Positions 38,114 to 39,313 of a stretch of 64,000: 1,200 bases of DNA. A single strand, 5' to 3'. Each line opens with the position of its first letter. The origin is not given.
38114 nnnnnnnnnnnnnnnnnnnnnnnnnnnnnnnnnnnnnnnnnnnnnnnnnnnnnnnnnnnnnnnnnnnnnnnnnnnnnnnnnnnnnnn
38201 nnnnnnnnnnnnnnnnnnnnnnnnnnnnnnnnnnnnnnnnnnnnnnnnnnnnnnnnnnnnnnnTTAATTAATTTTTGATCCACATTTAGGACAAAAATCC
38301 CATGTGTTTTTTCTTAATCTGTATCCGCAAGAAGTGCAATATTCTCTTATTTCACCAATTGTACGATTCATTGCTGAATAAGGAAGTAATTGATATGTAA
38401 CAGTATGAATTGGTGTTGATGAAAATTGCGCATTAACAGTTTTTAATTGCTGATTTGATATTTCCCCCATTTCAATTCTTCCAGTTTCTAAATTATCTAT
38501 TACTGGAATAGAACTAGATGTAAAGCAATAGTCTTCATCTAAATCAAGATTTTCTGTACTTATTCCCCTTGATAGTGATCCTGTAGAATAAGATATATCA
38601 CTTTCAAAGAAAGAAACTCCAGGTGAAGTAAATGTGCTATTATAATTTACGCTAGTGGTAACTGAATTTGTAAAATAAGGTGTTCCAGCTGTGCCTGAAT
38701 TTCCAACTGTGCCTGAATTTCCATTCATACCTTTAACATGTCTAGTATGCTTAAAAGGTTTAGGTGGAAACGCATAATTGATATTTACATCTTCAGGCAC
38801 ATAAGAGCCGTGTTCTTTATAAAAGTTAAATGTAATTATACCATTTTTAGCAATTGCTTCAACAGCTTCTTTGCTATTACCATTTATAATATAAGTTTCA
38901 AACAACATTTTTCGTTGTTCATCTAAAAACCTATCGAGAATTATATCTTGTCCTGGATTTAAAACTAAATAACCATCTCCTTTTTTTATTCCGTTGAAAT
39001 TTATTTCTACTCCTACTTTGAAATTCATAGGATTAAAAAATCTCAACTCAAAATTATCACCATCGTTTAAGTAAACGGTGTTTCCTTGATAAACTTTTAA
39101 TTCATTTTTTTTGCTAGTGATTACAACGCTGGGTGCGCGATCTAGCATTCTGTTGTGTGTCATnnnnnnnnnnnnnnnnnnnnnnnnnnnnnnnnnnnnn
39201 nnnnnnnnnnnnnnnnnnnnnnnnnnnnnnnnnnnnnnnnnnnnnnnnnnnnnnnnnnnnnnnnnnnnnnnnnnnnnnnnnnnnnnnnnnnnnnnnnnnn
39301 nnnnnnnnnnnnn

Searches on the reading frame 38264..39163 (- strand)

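Call 16: search_protein_families(library=pfam, proteins=[window:38264-39163:-], max_evalue=0.001)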
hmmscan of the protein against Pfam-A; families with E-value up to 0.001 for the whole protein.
window:38264-39163:- (299 aa): 1 family
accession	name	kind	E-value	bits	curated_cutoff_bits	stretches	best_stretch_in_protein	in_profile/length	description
PF13240.11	Zn_Ribbon_1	-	9.8e-05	22.5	25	1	275-297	1-22/23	zinc-ribbon domain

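Call 23: search_protein_families(library=phrogs, proteins=[window:38264-39163:-], max_evalue=0.001)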
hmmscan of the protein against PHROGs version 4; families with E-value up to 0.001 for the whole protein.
window:38264-39163:- (299 aa): 0 families
